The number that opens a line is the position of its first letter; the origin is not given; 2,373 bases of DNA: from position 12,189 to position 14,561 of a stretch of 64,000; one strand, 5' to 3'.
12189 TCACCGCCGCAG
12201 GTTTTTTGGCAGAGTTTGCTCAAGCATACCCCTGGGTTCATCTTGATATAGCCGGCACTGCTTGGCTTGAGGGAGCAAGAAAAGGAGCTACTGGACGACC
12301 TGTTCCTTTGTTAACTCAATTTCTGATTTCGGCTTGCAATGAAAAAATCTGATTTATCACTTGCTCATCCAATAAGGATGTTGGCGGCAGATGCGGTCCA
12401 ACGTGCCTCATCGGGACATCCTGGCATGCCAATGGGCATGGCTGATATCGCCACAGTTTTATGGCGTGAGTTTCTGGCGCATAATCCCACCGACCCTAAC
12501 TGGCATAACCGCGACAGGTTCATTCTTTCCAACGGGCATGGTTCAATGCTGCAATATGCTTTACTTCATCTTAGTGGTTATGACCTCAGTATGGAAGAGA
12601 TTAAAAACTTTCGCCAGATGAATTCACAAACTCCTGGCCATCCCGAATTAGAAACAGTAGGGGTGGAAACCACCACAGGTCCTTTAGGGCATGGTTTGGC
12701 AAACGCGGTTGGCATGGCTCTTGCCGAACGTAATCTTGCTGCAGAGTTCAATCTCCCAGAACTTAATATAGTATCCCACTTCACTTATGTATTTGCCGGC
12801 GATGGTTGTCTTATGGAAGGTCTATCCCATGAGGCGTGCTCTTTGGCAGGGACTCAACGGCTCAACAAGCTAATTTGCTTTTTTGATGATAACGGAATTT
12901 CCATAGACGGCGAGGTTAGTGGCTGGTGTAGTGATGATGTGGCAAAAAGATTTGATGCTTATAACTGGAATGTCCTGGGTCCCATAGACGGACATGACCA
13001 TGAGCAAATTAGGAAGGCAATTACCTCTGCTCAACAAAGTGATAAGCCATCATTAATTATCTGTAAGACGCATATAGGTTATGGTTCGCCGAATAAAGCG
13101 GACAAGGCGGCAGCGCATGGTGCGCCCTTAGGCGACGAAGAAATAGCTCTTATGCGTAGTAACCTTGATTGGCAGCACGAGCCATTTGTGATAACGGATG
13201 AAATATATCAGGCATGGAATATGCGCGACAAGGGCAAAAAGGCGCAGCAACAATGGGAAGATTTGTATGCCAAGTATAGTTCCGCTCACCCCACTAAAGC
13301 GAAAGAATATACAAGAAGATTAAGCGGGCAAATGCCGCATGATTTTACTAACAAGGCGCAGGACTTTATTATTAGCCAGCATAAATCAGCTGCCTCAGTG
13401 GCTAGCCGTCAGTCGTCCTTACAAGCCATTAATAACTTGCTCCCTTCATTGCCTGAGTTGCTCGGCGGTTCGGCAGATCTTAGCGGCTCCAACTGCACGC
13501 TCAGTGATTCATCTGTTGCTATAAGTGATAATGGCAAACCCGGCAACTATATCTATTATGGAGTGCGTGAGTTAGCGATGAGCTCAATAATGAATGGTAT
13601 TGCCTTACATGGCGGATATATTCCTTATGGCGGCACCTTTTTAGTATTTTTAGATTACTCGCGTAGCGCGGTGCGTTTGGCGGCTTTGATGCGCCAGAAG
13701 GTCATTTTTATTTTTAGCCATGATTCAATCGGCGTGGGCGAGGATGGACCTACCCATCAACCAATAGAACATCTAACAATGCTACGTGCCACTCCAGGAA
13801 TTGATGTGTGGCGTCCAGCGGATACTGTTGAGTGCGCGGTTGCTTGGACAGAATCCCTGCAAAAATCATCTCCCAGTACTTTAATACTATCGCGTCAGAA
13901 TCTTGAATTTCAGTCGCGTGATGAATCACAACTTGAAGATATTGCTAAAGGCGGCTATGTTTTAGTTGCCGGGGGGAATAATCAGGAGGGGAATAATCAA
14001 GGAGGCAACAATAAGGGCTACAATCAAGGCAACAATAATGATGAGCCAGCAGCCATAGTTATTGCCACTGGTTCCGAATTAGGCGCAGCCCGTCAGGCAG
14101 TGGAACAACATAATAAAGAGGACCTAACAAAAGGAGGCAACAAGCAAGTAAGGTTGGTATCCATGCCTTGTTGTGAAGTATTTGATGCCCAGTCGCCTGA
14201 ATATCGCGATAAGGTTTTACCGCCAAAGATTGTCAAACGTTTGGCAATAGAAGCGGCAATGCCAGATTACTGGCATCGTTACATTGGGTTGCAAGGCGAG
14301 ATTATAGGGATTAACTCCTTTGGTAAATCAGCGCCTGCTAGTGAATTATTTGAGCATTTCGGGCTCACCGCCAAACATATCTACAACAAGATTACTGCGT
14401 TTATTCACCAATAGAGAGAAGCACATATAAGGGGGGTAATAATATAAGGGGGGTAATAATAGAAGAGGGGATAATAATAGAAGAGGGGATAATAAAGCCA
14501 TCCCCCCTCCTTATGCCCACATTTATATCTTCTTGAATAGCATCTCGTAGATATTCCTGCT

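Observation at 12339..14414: Pervasive in-frame low-complexity and tandem-repeat insertions inside conserved housekeeping enzymes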

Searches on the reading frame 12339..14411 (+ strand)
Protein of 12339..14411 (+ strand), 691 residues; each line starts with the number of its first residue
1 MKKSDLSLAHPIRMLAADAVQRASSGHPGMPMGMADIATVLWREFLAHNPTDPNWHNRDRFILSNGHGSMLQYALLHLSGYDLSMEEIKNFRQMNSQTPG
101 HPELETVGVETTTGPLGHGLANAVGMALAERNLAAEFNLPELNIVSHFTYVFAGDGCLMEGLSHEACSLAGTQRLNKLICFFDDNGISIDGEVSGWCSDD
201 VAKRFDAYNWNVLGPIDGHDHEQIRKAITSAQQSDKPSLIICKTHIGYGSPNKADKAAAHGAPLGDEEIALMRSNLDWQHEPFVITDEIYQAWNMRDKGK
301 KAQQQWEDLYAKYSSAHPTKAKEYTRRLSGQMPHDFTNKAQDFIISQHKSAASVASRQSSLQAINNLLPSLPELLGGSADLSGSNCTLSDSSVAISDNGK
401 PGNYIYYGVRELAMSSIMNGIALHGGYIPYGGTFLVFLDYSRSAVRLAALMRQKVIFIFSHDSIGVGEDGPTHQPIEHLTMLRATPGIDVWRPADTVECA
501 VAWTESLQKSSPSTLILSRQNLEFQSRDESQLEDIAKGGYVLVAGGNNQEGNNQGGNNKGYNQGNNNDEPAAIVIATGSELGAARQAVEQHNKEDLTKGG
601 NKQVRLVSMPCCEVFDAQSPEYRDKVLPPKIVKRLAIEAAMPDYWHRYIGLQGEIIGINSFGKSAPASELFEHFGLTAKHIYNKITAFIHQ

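Call 5: search_solved_structures(query=window:12339-14411:+, show_alignments=2)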
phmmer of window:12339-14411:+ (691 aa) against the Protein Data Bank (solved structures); distinct sequences matched with E-value up to 0.001: 56.
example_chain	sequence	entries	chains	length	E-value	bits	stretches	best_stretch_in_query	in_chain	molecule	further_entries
4xeu_A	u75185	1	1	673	9.7e-259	863.5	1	8-681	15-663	Transketolase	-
2r5n_A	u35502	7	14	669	2.3e-250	835.8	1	6-690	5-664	Transketolase 1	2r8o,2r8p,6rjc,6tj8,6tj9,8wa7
1qgd_A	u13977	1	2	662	4.6e-250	834.8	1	7-684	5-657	PROTEIN (TRANSKETOLASE)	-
5hht_A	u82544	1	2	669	5e-248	828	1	6-690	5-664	Transketolase 1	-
8r3o_A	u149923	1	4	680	4.7e-242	808.3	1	7-685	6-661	Transketolase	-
3uk1_A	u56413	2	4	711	6.5e-242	807.8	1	7-684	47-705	Transketolase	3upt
8qmf_A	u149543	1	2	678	3.7e-238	795.4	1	8-685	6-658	Transketolase 2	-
5vrb_A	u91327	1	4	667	8.3e-228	761.2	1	7-685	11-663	Transketolase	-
3kom_A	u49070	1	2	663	8.6e-220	734.7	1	9-688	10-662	Transketolase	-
3hyl_A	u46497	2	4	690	1.2e-188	631.8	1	10-686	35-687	Transketolase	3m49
2e6k_A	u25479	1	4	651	3.5e-187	627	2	9-542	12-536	Transketolase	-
7wrr_A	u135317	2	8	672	4.1e-187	626.7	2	9-542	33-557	Transketolase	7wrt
8cip_A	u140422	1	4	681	2e-184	617.9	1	11-688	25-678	Transketolase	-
8r3r_A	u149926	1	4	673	3.9e-179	600.4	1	7-682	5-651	Probable transketolase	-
8r3p_A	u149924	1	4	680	1e-178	599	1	9-684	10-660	Transketolase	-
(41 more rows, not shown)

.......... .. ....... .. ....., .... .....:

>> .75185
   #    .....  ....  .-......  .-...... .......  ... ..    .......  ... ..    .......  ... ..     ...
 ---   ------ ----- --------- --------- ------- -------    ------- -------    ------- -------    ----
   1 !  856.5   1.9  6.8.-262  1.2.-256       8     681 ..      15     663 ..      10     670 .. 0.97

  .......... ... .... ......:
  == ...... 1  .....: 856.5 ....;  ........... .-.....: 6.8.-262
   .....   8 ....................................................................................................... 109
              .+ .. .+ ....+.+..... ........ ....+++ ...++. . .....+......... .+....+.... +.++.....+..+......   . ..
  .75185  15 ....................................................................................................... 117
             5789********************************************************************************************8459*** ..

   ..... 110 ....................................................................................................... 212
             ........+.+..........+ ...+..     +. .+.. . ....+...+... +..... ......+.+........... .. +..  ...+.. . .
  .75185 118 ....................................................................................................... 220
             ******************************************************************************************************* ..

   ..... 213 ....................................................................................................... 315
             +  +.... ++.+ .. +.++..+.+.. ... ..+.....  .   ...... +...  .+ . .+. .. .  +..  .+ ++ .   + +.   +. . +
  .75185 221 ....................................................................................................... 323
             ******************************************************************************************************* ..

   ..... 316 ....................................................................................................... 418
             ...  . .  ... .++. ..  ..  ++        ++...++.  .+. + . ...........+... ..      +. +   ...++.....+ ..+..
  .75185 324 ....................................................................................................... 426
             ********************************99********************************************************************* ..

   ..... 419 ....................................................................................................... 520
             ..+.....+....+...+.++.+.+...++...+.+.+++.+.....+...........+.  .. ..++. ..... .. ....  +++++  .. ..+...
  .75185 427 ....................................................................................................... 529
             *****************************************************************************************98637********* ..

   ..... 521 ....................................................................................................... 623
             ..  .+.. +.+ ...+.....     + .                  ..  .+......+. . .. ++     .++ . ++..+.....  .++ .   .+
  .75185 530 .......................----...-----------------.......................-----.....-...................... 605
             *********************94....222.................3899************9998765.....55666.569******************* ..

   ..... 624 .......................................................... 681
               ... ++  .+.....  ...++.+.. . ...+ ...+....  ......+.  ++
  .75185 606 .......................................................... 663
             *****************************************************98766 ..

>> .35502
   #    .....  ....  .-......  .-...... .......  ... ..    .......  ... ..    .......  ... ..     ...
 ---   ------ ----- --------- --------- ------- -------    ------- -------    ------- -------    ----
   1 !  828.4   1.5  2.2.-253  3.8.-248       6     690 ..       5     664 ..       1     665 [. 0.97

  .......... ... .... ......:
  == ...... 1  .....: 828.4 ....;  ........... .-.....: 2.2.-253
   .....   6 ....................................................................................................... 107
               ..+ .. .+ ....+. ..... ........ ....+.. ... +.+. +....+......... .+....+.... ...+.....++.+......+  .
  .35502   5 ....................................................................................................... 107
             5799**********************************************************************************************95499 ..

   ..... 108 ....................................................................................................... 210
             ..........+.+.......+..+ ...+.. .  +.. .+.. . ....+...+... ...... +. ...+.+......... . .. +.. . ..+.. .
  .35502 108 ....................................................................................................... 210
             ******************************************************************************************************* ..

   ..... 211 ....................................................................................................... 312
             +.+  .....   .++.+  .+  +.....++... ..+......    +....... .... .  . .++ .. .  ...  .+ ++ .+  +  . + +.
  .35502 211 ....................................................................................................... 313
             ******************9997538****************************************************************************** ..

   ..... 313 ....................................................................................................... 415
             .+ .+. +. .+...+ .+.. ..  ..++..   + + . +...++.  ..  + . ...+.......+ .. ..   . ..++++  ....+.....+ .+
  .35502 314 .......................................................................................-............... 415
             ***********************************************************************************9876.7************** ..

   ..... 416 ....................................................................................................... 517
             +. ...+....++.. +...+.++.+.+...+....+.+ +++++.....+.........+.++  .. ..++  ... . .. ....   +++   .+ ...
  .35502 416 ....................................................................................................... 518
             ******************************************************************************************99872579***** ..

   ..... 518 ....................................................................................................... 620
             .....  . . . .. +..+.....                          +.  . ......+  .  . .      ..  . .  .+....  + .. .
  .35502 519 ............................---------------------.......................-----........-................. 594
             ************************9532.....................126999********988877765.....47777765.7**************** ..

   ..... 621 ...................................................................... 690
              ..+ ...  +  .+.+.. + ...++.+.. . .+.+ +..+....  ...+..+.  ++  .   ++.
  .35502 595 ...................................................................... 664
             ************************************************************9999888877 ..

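Call 10: find_related_loci(query=window:12339-14411:+, collection=genome_contigs, flank=10000)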
Query window:12339-14411:+ (691 aa) in genome_contigs; peptide patterns used: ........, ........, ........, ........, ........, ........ (x = any residue, [..] = any of these).
600 stretches matched a pattern (row limit reached: there are more); 592 encode a relative of the query (tblastn E <= 1e-3); the best 80 are kept; 80 distinct loci.
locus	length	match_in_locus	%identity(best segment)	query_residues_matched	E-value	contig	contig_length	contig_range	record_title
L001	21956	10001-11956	57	8-685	0e+0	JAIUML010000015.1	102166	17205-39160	MAG: Saccharospirillum sp. isolate PBR18_bin23 bin23.contig0014, whole genome shotgun sequence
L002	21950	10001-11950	55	8-681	0e+0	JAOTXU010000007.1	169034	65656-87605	MAG: Gammaproteobacteria bacterium isolate 21_Jan_SF_Bin23 21_Jan_SF_Bin23_scaffold_36_c1, whole genome shotgun sequence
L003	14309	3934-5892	56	8-685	0e+0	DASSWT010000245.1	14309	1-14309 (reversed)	MAG TPA_asm: Saccharospirillum sp. isolate SMAG_U630 k141_1341645, whole genome shotgun sequence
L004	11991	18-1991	55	8-689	0e+0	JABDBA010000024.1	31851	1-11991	MAG: Gammaproteobacteria bacterium isolate BWMinControl_Nextera7_MAG1 3300020737.a:Ga0206983_124, whole genome shotgun s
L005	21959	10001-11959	56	4-681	0e+0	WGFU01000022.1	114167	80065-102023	MAG: Gammaproteobacteria bacterium isolate S146_98 k151_454636, whole genome shotgun sequence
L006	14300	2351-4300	55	8-681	0e+0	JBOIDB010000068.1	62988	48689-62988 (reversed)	MAG: Gammaproteobacteria bacterium isolate M3-S_metawrap_bin.76 k127_4210036, whole genome shotgun sequence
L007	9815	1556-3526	54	8-689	0e+0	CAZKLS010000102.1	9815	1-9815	MAG TPA_asm: uncultured Steroidobacteraceae bacterium isolate binchicken_co176_65 genome assembly, contig: NODE_5268_len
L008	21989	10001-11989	55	8-690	0e+0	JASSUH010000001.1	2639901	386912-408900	MAG: Mycoavidus cysteinexigens isolate BRE-AD051 scaffold_1, whole genome shotgun sequence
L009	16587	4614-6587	56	8-690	0e+0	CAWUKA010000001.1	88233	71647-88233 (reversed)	MAG: uncultured Gammaproteobacteria bacterium isolate SRR17458634_concoct_59_1705322965 genome assembly, contig: ERZ2185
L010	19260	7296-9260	55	8-687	0e+0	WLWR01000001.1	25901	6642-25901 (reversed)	MAG: Legionellales bacterium isolate s3_autometa_2-24 NODE_1081_length_25901_cov_2.940483, whole genome shotgun sequence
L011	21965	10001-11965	56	8-685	0e+0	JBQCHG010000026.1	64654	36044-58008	MAG: Rhodanobacteraceae bacterium isolate bin706 k141_425962, whole genome shotgun sequence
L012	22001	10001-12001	54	1-689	0e+0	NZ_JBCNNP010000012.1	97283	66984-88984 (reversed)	MAG: Pantoea sp. isolate SMAGNO104 Contig12, whole genome shotgun sequence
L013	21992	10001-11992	55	4-689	0e+0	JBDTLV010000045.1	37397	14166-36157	MAG: Tahibacter sp. isolate cluster3_bin.11 NODE_2999_length_37397_cov_11.992046, whole genome shotgun sequence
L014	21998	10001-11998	54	1-689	0e+0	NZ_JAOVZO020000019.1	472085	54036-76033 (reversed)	Tahibacter soli strain BL contig_5, whole genome shotgun sequence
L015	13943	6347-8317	55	9-689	0e+0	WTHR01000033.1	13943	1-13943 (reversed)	MAG: Gammaproteobacteria bacterium isolate PL34864bin_11 NODE_1749_length_13943_cov_8.989199, whole genome shotgun seque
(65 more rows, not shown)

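Call 11: list_cluster_members(proteins=[window:12339-14411:+, window:19737-21722:+, window:28356-29252:+, window:36693-37694:+, window:39710-40879:+, window:43693-44520:+, window:46299-47711:+, window:9633-10544:-, window:29995-30750:-, window:10835-12349:+])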
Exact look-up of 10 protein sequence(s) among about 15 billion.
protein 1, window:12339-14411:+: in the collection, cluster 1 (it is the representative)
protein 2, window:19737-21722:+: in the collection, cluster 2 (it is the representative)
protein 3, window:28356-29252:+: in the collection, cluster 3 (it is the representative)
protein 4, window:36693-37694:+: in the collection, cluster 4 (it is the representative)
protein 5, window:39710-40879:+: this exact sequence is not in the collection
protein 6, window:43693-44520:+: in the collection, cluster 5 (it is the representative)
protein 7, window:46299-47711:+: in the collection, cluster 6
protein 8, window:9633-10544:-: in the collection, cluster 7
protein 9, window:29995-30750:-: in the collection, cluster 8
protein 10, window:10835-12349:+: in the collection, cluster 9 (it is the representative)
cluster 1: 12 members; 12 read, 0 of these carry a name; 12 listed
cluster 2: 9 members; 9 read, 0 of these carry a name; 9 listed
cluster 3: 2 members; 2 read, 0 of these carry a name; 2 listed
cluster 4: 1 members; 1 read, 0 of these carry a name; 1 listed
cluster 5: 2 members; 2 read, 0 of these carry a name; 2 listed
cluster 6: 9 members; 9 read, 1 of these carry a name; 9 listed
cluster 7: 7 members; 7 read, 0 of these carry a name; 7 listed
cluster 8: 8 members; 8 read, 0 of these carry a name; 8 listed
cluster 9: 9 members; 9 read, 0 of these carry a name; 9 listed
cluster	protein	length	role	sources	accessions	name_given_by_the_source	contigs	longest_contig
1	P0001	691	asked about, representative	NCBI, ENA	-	-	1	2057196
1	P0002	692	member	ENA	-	-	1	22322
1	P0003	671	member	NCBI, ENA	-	-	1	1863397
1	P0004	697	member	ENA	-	-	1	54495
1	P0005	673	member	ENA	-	-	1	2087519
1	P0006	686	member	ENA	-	-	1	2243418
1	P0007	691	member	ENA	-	-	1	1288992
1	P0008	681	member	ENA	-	-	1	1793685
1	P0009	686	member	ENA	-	-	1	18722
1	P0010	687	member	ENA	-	-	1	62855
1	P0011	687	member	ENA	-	-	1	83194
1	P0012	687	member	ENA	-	-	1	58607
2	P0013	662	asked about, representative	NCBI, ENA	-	-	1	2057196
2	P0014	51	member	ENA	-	-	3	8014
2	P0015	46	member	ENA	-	-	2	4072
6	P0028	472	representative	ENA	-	-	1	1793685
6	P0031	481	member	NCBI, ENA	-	-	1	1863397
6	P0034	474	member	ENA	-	-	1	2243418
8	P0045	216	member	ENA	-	-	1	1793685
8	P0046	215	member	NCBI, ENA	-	-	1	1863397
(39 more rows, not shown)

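Call 14: find_encoding_contigs(protein=P0003, flank=10000, max_places=3)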
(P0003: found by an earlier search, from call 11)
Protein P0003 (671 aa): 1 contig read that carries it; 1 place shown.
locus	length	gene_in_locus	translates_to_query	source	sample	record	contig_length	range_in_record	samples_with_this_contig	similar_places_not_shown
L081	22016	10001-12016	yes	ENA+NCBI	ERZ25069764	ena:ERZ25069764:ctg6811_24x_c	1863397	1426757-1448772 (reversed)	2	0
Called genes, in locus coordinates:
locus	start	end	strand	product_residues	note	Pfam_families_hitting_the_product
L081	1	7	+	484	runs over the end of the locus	PF03600:CitMHS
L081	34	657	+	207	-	PF06041:DUF924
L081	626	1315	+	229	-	PF01812:5-FTHF_cyc-lig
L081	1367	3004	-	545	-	PF00291:PALP, PF00585:Thr_dehydrat_C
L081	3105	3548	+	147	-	PF02823:ATP-synt_DE_N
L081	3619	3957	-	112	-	PF04977:DivIC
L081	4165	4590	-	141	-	PF06983:3-dmu-9_3-mt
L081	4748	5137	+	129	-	PF00903:Glyoxalase, PF12681:Glyoxalase_2, PF18029:Glyoxalase_6 (weak)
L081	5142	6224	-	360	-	PF20903:SPL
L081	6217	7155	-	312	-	-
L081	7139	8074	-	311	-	PF00535:Glycos_transf_2, PF10111:Glyco_tranf_2_2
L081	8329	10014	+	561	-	-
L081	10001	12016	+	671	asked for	PF00456:Transketolase_N, PF13292:DXP_synthase_N (faint), PF02779:Transket_pyr, PF02780:Transketolase_C, PF22613:Transketolase_C_1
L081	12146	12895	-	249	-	PF02390:Methyltransf_4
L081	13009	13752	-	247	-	PF17773:UPF0176_N, PF00581:Rhodanese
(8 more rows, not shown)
